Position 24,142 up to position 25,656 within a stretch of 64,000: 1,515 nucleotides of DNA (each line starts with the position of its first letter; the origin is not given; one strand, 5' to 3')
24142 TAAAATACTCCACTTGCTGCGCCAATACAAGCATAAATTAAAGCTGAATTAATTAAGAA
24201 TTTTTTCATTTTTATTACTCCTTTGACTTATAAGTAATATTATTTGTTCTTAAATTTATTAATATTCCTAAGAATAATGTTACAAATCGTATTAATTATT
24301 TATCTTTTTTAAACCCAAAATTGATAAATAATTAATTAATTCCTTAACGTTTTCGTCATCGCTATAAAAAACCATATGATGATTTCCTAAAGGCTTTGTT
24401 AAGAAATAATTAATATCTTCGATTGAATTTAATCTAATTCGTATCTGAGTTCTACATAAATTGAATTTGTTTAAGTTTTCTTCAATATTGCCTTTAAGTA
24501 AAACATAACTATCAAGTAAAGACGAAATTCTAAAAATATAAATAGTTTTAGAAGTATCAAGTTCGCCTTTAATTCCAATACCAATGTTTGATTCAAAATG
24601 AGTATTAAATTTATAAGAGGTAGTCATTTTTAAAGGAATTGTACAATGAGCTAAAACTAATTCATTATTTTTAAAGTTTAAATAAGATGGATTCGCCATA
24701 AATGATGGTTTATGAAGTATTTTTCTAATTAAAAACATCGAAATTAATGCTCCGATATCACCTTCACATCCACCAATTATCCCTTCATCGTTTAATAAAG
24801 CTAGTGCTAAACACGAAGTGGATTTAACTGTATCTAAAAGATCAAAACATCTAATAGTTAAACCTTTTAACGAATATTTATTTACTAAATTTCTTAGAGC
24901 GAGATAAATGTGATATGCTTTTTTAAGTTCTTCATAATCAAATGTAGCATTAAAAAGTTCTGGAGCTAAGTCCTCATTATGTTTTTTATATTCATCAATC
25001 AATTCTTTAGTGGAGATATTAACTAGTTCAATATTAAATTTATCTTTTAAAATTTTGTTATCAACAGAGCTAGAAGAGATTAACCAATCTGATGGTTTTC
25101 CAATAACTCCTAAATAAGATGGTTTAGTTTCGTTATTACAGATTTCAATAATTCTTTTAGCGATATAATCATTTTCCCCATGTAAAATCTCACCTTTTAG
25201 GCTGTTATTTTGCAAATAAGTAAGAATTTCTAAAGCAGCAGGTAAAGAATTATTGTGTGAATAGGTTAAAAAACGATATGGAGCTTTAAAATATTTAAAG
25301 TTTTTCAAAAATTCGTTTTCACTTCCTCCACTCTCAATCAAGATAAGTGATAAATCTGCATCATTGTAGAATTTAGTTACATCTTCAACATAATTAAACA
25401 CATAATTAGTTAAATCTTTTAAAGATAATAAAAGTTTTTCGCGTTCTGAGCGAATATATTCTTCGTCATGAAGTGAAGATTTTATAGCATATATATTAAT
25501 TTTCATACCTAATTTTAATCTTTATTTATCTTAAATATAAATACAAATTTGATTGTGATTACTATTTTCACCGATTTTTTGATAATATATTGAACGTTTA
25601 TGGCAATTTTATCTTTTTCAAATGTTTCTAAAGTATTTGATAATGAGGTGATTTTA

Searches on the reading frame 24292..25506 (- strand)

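Call 7: search_protein_families(library=pfam, proteins=[window:24292-25506:-])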
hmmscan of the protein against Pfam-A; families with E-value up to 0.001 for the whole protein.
window:24292-25506:- (404 aa): 1 family
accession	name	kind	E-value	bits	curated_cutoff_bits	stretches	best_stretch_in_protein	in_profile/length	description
PF24856.1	AraA_central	-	0.00016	22.6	24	1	165-251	49-133/148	L-arabinose isomerase central domain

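Call 84: search_protein_families(library=ncbifam, max_evalue=0.00001, proteins=[window:24292-25506:-])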
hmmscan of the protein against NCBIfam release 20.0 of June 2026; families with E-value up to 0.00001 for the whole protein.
window:24292-25506:- (404 aa): 1 family
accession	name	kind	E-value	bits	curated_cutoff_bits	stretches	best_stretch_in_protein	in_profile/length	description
NF048012.1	SlpQosIsomSftI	equivalog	5.2e-17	61.7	700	1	130-397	157-436/443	sulfoquinovose isomerase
